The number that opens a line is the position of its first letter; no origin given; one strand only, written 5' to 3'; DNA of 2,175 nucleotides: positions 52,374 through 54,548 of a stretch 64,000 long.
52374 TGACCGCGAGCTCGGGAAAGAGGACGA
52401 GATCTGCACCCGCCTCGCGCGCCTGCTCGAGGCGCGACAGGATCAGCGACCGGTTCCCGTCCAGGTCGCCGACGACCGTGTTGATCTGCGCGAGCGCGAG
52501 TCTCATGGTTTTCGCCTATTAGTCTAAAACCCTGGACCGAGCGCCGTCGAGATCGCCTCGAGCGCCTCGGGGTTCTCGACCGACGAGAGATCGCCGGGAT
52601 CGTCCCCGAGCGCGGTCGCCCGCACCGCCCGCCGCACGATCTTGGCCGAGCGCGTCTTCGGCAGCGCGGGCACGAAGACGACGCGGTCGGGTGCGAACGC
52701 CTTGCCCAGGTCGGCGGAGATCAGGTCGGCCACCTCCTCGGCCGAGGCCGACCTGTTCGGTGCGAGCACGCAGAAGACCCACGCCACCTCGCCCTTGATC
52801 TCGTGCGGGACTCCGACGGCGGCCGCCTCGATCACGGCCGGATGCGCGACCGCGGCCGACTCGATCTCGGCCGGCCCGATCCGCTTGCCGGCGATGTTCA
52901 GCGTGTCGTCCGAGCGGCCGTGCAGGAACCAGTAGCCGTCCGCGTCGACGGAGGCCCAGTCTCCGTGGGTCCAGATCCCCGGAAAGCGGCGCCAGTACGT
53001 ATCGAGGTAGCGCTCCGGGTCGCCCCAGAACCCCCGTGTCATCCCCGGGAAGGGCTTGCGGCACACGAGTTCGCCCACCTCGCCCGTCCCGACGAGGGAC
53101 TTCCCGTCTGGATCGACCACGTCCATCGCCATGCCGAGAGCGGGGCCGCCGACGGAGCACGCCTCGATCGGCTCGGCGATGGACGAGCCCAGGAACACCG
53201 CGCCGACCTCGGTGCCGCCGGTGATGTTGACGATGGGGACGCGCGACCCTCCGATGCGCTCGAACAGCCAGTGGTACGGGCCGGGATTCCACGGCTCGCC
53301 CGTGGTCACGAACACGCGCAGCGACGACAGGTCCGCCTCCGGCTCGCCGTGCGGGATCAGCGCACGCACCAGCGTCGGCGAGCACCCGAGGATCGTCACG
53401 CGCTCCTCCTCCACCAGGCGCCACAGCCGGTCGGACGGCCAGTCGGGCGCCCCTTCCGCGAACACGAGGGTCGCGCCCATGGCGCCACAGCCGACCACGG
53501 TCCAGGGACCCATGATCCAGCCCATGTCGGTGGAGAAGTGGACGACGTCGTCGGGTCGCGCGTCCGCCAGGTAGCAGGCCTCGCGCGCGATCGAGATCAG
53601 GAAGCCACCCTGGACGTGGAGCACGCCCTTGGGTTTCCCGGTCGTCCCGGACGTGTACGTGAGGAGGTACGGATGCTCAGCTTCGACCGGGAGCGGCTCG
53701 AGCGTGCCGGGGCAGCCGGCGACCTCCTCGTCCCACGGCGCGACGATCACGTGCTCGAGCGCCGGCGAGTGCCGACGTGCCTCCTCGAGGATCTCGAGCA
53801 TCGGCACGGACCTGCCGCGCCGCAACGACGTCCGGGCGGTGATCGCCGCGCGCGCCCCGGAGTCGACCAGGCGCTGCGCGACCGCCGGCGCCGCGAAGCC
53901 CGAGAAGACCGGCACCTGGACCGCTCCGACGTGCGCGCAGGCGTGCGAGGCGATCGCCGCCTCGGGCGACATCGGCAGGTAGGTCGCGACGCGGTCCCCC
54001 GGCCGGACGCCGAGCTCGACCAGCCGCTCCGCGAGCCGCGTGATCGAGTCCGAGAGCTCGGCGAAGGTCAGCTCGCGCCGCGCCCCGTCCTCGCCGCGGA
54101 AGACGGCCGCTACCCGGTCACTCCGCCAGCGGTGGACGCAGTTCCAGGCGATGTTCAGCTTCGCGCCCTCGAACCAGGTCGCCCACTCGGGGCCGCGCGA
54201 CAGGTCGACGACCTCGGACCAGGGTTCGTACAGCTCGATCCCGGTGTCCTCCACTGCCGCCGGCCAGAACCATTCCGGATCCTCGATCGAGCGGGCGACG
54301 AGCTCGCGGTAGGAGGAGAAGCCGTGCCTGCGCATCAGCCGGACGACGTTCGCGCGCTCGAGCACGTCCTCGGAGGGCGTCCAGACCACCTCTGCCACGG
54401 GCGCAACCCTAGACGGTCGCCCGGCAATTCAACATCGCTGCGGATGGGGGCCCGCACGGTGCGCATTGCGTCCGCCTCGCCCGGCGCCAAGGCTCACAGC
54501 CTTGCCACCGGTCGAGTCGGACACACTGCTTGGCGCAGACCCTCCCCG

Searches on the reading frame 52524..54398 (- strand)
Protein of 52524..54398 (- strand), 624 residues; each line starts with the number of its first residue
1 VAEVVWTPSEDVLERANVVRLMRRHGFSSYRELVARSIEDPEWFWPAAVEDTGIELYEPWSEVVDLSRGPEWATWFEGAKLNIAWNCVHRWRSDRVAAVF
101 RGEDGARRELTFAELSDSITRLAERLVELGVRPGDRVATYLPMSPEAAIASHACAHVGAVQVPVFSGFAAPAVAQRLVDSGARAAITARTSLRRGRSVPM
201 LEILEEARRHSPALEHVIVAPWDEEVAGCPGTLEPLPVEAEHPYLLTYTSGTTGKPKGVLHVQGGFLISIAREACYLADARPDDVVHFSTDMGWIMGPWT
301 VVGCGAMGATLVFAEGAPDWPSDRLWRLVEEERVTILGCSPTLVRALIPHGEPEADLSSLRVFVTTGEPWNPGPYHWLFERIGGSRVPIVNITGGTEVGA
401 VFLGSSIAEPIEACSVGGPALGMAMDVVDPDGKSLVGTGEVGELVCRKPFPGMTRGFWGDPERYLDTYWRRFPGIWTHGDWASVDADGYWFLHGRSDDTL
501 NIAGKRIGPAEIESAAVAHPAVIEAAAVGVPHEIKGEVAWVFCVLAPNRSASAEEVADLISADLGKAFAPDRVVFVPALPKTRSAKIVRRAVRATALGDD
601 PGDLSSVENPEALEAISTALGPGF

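Call 59: search_protein_families(library=pfam, proteins=[window:52524-54398:-], max_evalue=0.00001)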
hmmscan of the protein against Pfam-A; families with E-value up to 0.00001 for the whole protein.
window:52524-54398:- (624 aa): 3 families
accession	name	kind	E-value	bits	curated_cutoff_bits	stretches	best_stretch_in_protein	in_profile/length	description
PF00501.34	AMP-binding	-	2e-74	251.1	29.9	1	91-458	8-384/384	AMP-binding enzyme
PF13193.12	AMP-binding_C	-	1.3e-21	77.7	24.5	1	511-586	1-76/76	AMP-binding enzyme C-terminal domain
PF16177.11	ACAS_N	-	4.3e-17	62.1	27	1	30-87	1-55/55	Acetyl-coenzyme A synthetase N-terminus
